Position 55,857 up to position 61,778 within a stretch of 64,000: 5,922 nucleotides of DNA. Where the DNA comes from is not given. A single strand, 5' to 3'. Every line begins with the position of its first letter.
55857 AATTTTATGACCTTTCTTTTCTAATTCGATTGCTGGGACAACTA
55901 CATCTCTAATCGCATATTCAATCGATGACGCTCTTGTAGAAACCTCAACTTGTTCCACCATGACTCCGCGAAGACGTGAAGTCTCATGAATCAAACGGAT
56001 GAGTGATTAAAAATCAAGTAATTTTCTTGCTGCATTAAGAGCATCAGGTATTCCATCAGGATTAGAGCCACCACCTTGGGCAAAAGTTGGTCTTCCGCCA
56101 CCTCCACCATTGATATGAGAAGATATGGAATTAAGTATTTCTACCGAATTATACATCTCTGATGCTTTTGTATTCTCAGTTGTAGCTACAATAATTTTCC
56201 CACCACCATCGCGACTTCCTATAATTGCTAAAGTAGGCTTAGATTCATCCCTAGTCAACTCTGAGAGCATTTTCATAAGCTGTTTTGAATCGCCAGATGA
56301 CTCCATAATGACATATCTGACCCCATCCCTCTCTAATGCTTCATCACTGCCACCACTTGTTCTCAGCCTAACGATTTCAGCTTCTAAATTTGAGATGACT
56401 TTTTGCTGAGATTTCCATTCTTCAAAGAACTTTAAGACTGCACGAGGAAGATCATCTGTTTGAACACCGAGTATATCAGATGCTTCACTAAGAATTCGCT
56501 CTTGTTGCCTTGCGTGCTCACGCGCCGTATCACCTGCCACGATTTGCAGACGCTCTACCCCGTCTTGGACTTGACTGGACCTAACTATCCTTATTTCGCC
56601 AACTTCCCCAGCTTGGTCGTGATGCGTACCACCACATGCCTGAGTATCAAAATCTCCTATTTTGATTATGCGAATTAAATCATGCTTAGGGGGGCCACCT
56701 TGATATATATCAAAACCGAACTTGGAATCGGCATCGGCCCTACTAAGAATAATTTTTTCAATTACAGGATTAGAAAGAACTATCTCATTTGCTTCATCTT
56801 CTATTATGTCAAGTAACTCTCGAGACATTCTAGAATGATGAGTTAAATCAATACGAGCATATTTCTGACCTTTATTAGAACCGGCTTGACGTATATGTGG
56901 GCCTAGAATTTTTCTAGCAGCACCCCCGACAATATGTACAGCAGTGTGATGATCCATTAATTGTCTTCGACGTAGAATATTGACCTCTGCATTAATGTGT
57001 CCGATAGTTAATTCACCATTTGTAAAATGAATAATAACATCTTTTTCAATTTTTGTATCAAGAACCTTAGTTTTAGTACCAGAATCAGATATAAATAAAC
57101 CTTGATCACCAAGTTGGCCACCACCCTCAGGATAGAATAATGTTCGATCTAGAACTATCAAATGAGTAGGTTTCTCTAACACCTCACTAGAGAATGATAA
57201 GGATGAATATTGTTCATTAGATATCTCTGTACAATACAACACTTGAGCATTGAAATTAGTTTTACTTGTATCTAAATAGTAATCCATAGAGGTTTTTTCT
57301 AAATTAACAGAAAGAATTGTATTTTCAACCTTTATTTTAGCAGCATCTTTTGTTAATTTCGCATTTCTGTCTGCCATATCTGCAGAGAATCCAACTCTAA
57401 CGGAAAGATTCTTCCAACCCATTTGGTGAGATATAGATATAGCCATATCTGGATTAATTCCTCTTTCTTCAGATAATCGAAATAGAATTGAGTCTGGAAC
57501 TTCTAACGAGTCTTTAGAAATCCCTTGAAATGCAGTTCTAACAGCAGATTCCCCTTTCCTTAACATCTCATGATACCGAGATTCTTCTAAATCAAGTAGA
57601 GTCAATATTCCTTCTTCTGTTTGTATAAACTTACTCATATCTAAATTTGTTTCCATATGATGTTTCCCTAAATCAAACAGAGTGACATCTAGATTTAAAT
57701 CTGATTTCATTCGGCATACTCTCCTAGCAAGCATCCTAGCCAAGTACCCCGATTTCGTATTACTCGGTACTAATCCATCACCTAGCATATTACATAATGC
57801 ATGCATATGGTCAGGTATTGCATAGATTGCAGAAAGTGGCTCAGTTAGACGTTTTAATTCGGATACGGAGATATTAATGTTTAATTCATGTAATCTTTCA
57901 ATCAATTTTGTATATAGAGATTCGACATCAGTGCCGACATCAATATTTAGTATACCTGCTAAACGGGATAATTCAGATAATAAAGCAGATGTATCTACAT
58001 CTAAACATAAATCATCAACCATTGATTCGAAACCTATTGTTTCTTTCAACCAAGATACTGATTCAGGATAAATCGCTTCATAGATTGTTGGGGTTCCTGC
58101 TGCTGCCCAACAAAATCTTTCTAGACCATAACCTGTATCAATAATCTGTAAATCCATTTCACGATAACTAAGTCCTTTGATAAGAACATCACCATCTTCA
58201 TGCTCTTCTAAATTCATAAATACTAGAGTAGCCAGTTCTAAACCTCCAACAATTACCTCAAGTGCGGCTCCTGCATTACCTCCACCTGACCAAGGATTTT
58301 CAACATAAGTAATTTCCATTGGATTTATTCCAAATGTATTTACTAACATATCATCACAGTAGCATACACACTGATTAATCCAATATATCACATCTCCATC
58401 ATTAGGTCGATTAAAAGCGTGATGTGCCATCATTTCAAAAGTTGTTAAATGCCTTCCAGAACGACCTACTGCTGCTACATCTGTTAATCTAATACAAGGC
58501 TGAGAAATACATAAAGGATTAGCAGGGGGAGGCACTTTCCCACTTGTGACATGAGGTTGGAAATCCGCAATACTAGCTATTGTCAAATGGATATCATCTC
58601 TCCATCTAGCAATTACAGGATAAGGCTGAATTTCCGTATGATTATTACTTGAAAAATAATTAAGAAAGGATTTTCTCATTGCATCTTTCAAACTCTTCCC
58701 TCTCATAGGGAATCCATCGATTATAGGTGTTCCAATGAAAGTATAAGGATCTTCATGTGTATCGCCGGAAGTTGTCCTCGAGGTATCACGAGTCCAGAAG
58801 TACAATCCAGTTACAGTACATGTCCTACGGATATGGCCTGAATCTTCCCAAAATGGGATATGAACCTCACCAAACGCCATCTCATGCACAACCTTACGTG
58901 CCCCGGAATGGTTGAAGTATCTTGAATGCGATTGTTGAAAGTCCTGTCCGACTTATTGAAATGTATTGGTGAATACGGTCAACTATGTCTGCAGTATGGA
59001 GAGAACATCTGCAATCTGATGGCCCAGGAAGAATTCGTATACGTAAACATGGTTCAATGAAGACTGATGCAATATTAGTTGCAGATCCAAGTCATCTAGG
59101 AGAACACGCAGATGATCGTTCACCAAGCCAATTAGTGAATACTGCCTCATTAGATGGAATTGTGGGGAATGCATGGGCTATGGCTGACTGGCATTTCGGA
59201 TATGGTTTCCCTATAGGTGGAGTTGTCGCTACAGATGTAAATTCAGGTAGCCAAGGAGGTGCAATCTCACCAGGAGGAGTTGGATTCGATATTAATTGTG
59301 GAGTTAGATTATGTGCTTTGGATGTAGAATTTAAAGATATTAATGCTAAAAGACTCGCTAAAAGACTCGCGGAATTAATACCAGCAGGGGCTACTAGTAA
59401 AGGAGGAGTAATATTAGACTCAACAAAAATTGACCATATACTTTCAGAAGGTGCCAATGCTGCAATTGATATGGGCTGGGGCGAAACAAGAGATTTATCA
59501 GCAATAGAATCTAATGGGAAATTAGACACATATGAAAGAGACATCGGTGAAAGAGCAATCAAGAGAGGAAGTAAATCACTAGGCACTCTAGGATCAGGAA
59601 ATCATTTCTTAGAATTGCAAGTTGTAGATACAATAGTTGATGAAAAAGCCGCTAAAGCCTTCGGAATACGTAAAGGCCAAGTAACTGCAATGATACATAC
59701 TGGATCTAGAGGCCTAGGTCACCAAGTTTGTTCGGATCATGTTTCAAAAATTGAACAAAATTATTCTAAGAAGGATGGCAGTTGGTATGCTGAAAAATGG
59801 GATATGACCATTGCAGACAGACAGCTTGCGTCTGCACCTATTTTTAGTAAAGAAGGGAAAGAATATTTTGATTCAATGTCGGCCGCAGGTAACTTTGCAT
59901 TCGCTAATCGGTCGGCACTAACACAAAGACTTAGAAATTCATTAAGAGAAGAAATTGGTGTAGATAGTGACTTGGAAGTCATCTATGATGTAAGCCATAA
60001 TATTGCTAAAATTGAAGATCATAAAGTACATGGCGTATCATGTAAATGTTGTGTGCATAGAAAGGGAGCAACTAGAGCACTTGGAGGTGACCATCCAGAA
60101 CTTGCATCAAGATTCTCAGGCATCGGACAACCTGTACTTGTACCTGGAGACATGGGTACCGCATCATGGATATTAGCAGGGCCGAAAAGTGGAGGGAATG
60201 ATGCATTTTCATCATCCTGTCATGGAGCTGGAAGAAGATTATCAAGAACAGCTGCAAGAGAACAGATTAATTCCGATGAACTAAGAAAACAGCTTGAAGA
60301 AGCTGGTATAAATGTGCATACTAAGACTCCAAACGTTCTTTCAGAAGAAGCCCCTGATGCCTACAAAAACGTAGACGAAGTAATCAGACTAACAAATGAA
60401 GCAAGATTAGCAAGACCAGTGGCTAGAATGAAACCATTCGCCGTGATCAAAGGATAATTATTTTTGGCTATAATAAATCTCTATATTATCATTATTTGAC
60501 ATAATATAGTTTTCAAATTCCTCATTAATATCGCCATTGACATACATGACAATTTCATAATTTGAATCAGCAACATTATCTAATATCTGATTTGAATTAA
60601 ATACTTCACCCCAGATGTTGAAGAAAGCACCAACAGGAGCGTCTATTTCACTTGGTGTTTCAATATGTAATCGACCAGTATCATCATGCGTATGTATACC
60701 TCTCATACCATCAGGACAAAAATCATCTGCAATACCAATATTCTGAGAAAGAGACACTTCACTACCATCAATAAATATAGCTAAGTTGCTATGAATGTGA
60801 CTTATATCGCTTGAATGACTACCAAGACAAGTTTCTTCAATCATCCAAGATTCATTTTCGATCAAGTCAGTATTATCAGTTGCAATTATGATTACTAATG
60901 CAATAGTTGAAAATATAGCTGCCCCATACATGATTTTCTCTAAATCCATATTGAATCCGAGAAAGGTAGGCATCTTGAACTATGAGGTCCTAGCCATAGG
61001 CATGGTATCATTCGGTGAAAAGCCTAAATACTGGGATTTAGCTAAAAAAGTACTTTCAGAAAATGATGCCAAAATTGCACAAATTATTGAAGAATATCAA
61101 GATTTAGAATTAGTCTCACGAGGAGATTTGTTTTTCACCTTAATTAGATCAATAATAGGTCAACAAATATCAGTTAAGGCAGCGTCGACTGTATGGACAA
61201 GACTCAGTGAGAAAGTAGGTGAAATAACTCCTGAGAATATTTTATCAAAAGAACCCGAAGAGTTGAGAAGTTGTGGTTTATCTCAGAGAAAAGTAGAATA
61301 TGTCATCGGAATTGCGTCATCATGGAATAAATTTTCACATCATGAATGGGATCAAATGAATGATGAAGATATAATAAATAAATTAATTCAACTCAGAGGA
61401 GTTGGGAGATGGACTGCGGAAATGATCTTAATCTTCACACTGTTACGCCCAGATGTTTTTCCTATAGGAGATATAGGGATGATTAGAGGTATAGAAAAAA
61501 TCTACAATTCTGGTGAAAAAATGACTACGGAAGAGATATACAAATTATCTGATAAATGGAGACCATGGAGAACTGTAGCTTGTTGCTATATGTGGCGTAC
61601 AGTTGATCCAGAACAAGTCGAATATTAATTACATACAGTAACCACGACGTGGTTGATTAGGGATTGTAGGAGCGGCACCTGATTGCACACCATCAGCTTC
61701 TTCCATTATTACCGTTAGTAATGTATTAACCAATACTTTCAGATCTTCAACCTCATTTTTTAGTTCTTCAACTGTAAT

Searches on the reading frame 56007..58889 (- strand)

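Call 5: search_protein_families(library=pfam, proteins=[window:56007-58889:-], max_evalue=0.001)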
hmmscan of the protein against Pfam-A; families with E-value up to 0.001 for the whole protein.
window:56007-58889:- (960 aa): 3 families
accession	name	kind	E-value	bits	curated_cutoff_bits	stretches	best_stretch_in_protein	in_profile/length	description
PF01411.24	tRNA-synt_2c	-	5.5e-96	322.7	30.3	1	71-629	2-540/552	tRNA synthetases class II (A)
PF07973.19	tRNA_SAD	-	1.8e-11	44.3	24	1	739-781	1-43/44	Threonyl and Alanyl tRNA synthetase second additional domain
PF02272.25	DHHA1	-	5.4e-11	43.3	25.9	1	861-957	6-99/102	DHHA1 domain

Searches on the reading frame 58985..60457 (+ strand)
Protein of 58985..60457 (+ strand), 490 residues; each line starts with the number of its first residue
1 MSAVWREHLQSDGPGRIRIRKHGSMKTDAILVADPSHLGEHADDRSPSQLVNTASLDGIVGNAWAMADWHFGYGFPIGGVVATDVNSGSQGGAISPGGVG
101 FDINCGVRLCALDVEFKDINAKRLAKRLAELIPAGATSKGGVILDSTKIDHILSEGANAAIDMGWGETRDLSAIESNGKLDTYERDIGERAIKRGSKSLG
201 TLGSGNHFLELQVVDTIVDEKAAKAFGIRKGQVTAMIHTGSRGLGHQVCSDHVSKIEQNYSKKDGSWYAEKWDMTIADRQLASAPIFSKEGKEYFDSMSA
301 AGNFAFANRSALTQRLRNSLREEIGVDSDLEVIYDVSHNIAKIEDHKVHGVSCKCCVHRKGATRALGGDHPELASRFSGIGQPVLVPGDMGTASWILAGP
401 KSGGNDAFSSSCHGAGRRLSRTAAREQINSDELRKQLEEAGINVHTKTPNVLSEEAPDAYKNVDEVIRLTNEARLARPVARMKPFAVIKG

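Call 97: search_protein_families(library=pfam, proteins=[window:58985-60457:+], max_evalue=0.001)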
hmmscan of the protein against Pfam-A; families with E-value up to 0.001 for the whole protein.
window:58985-60457:+ (490 aa): 1 family
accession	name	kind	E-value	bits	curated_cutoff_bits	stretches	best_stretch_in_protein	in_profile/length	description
PF01139.22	RtcB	-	8.5e-146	486.9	27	1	49-490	1-426/426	tRNA-splicing ligase RtcB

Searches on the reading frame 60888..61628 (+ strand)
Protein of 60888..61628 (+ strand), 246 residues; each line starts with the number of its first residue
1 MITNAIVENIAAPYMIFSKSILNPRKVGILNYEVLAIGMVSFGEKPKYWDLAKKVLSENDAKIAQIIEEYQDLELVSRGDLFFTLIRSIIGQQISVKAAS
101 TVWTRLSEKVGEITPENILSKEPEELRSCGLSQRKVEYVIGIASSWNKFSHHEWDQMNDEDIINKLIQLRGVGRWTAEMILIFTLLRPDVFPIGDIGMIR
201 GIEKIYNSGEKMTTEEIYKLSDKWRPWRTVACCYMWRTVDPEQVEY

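Call 97: search_protein_families(library=pfam, proteins=[window:60888-61628:+], max_evalue=0.001)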
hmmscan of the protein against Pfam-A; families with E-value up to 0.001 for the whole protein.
window:60888-61628:+ (246 aa): 1 family
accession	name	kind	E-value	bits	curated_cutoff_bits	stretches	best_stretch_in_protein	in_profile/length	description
PF00730.31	HhH-GPD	-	3.6e-19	69.5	26.2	1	86-225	1-107/108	HhH-GPD superfamily base excision DNA repair protein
